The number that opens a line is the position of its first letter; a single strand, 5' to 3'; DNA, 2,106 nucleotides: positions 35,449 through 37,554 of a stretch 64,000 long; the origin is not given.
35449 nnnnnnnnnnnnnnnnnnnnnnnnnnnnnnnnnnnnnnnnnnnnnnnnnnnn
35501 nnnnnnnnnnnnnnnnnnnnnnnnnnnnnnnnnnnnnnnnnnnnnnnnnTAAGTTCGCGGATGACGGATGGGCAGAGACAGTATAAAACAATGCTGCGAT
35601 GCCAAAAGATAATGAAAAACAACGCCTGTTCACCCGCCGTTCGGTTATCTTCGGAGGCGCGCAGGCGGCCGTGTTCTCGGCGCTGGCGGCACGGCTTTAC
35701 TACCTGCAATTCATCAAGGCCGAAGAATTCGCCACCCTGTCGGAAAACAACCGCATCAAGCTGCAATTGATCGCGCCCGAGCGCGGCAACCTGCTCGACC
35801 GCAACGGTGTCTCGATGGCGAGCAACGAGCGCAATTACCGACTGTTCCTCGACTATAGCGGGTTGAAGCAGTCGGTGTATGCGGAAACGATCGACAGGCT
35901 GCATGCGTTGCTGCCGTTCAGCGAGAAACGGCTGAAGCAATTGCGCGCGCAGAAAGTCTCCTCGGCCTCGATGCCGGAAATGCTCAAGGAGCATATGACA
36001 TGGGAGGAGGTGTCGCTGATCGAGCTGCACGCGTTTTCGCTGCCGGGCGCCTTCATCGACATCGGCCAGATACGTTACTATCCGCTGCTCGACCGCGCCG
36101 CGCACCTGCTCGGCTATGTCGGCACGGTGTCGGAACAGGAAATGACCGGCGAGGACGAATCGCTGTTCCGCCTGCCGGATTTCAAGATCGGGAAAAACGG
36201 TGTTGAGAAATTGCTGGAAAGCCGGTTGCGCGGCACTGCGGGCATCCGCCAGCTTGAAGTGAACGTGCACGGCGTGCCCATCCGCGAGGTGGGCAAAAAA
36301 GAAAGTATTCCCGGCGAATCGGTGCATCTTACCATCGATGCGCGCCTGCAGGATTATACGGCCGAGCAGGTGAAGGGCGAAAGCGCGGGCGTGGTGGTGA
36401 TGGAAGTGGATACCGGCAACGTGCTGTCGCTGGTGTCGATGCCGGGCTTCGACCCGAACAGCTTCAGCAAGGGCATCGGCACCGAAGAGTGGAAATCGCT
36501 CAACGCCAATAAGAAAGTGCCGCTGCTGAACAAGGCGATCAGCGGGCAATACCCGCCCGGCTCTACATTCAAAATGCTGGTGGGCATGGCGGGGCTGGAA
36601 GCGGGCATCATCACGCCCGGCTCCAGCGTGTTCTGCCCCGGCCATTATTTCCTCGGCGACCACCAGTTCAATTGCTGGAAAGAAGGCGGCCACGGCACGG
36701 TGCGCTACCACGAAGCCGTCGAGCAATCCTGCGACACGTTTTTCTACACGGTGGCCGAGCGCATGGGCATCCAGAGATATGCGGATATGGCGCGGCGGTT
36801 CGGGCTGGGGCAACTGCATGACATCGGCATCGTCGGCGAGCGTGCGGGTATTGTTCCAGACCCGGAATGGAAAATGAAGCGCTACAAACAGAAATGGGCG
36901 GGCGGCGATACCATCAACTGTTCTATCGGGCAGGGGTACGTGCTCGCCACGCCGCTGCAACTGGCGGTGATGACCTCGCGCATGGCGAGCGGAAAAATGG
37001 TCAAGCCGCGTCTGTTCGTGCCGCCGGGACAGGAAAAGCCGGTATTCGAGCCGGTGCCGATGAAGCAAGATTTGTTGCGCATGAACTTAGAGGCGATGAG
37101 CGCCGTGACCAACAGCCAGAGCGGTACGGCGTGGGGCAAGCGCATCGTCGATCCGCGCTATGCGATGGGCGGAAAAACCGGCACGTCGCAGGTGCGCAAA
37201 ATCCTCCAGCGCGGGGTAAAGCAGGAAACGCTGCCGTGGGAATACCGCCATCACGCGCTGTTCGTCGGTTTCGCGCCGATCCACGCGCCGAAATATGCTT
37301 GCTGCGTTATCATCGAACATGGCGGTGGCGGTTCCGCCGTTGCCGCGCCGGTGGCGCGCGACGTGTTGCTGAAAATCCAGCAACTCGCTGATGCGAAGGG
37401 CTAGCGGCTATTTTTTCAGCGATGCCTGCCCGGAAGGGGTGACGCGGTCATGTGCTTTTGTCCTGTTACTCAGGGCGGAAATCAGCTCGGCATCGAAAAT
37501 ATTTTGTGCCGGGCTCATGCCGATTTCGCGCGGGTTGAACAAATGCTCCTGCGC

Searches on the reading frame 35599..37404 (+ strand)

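Call 62: search_protein_families(library=pfam, proteins=[window:35599-37404:+], max_evalue=0.00001)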
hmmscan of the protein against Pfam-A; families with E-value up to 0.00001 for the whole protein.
window:35599-37404:+ (601 aa): 2 families
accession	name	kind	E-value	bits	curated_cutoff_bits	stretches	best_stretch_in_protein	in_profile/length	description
PF00905.27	Transpeptidase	-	7.9e-60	203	22.1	1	264-590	2-298/299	Penicillin binding protein transpeptidase domain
PF03717.20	PBP_dimer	-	3e-37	129.2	24.4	1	58-230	2-178/180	Penicillin-binding Protein dimerisation domain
